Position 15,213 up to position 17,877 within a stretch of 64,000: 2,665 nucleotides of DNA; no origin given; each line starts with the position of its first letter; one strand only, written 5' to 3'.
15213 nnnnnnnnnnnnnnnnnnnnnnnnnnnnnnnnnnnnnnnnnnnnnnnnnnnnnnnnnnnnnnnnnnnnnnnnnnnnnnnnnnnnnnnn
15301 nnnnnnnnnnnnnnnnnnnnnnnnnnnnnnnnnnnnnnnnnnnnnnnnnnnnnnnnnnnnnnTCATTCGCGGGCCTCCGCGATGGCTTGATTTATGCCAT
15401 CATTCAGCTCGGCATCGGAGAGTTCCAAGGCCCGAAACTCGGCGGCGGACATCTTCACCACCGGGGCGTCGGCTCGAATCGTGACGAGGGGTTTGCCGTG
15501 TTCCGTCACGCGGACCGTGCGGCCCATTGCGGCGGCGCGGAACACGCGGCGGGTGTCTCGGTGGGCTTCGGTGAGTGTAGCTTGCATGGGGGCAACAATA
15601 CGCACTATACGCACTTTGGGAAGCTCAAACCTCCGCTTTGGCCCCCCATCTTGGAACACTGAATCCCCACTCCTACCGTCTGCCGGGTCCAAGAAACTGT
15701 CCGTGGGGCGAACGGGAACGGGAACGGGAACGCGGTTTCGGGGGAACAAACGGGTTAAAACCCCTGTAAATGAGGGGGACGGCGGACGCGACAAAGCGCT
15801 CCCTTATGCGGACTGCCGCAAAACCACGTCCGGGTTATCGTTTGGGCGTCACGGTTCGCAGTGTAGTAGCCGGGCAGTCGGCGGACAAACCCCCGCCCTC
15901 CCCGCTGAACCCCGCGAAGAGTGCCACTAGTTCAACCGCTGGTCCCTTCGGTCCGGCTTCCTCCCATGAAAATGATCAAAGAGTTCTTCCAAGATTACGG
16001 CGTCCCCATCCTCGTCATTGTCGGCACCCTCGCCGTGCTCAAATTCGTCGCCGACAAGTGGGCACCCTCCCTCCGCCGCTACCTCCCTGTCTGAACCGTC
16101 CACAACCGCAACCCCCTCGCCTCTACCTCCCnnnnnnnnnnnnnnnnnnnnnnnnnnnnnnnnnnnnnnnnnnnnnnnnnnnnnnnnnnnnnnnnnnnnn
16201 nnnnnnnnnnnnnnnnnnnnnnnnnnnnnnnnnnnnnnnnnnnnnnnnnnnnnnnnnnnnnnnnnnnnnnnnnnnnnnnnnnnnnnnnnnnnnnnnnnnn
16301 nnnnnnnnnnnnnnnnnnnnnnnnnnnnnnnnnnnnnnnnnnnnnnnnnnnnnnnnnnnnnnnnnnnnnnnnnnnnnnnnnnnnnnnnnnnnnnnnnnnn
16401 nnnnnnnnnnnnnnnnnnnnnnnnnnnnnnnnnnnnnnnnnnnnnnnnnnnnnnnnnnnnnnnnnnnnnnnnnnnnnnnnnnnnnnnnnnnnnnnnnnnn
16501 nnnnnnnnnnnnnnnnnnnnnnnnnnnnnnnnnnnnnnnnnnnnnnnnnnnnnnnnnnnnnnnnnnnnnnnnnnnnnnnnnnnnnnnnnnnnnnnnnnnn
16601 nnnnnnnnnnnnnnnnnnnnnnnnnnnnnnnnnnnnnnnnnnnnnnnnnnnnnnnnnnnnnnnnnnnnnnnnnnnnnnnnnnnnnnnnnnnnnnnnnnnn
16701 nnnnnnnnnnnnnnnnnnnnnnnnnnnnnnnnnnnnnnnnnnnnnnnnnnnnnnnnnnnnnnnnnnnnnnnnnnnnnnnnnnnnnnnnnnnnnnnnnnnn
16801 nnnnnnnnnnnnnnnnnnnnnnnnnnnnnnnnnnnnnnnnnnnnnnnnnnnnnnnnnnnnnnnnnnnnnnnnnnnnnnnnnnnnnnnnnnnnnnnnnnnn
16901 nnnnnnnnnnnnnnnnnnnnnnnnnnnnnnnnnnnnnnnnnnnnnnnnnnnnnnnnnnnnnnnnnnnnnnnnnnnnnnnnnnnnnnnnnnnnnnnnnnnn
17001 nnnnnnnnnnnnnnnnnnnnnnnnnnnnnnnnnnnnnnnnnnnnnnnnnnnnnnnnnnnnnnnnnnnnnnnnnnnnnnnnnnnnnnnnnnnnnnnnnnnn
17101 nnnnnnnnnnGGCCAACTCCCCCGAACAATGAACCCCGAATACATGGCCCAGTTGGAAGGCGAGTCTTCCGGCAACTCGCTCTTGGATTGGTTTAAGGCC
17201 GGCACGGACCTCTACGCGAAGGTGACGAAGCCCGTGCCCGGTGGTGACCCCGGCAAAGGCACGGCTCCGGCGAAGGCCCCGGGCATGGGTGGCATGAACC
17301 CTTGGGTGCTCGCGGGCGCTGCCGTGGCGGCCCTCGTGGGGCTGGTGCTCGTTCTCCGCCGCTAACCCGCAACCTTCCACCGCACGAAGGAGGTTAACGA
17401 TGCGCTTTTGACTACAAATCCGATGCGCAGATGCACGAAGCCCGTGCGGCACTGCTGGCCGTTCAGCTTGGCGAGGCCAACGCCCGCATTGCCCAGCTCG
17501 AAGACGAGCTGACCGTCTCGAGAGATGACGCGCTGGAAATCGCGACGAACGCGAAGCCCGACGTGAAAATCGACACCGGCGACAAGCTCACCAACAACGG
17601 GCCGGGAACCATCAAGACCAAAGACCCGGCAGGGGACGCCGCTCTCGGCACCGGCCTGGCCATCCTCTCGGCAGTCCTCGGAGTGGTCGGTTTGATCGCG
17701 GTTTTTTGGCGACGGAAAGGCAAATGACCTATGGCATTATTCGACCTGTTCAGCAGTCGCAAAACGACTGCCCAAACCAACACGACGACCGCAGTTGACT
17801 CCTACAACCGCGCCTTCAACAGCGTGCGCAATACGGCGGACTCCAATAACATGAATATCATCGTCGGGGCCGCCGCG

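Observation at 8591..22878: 14.3 kb integrative element in tRNA-Val(GAC) with exact 46-bp att repeats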

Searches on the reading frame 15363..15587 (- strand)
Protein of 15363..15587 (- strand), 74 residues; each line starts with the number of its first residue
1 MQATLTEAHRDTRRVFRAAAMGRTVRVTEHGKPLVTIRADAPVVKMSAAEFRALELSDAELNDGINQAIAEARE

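Call 86: search_protein_families(library=ncbifam, max_evalue=0.01, proteins=[window:15363-15587:-])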
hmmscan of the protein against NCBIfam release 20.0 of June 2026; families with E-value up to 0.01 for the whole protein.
window:15363-15587:- (74 aa): 1 family
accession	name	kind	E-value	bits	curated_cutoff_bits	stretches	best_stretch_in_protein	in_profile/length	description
TIGR01552.1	phd_fam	subfamily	0.0098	15.2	20.8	0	4-36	3-35/53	type II toxin-antitoxin system prevent-host-death family antitoxin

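Call 106: search_protein_families(library=phrogs, max_evalue=0.01, proteins=[window:15363-15587:-])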
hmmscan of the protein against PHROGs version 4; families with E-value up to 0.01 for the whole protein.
window:15363-15587:- (74 aa): 0 families

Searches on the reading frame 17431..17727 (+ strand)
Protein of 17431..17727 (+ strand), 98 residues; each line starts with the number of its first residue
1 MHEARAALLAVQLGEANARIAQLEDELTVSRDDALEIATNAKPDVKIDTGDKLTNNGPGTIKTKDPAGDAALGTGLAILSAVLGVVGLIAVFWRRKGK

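Call 16: search_protein_families(library=pfam, max_evalue=0.01, proteins=[window:17431-17727:+])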
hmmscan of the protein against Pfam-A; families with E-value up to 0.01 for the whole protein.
window:17431-17727:+ (98 aa): 1 family
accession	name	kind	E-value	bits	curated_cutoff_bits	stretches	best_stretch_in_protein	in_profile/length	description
PF17231.7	DUF5305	-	0.0086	16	29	0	23-94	65-137/217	Family of unknown function (DUF5305)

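Call 106: search_protein_families(library=phrogs, max_evalue=0.01, proteins=[window:17431-17727:+])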
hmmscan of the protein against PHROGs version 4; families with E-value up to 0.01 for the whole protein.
window:17431-17727:+ (98 aa): 0 families
